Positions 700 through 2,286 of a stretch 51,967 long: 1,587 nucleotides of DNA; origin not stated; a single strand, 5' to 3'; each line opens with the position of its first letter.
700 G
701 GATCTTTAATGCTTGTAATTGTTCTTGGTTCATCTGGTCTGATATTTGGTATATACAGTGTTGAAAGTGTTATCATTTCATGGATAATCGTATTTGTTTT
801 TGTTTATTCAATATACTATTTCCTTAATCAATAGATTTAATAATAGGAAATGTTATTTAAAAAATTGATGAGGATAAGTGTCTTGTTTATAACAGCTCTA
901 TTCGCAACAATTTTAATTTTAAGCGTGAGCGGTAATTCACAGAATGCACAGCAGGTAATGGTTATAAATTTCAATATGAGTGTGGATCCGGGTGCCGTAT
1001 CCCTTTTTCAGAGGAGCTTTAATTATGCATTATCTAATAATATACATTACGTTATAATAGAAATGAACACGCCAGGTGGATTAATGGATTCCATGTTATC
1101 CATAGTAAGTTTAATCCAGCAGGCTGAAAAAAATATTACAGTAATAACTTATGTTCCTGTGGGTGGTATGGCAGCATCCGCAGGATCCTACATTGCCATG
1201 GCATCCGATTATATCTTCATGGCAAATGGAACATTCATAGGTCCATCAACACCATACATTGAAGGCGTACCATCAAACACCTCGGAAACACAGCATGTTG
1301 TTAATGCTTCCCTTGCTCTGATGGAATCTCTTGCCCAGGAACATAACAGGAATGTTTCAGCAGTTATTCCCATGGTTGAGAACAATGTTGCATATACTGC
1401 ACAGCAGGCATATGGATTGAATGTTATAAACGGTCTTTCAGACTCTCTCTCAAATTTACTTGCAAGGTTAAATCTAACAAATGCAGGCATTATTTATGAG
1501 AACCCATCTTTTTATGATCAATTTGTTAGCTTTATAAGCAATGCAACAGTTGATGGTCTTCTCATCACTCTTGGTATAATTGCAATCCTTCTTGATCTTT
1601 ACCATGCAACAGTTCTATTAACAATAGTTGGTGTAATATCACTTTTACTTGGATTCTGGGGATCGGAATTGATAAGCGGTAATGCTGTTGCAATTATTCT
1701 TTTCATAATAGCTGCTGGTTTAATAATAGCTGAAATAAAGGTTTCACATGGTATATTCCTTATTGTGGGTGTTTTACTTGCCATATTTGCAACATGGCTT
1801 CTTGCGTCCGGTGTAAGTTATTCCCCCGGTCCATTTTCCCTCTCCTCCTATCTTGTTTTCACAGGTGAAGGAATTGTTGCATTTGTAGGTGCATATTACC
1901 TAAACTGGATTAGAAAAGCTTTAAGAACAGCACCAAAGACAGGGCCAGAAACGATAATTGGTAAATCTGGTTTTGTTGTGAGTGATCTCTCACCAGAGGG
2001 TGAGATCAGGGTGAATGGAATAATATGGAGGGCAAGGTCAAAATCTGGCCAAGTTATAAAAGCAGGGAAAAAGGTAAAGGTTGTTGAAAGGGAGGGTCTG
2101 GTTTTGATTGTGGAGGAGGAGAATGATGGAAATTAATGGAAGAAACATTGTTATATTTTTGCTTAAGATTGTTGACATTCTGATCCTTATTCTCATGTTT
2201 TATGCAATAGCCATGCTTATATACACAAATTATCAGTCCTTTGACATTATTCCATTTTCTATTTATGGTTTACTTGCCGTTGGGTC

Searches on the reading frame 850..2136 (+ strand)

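Call 64: search_protein_families(library=ncbifam, proteins=[window:850-2136:+], max_evalue=0.001)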
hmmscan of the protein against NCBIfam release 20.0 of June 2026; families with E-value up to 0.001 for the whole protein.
window:850-2136:+ (428 aa): 6 families
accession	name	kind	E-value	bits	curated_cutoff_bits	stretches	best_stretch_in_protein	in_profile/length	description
NF045542.1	Clp_rel_HeadMat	equivalog_domain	1.6e-09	38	120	1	61-130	30-95/165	head maturation protease, ClpP-related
TIGR00706.1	SppA_dom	equivalog_domain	1.2e-08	34.9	155.45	1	63-131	30-96/208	signal peptide peptidase SppA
NF047768.1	Clp_like_SDH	equivalog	5.7e-07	29.3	250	1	71-143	84-152/260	SDH family Clp fold serine proteinase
NF045540.1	scaf_prot_MCP1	exception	9.6e-07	27.9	475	1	61-132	26-93/652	ClpP-like prohead protease/major capsid protein fusion protein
NF008195.0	PRK10949.1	equivalog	1.5e-05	23.4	746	1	60-131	360-430/618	signal peptide peptidase SppA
TIGR00705.1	SppA_67K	equivalog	0.00021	19.8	311.45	1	63-131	348-415/590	signal peptide peptidase SppA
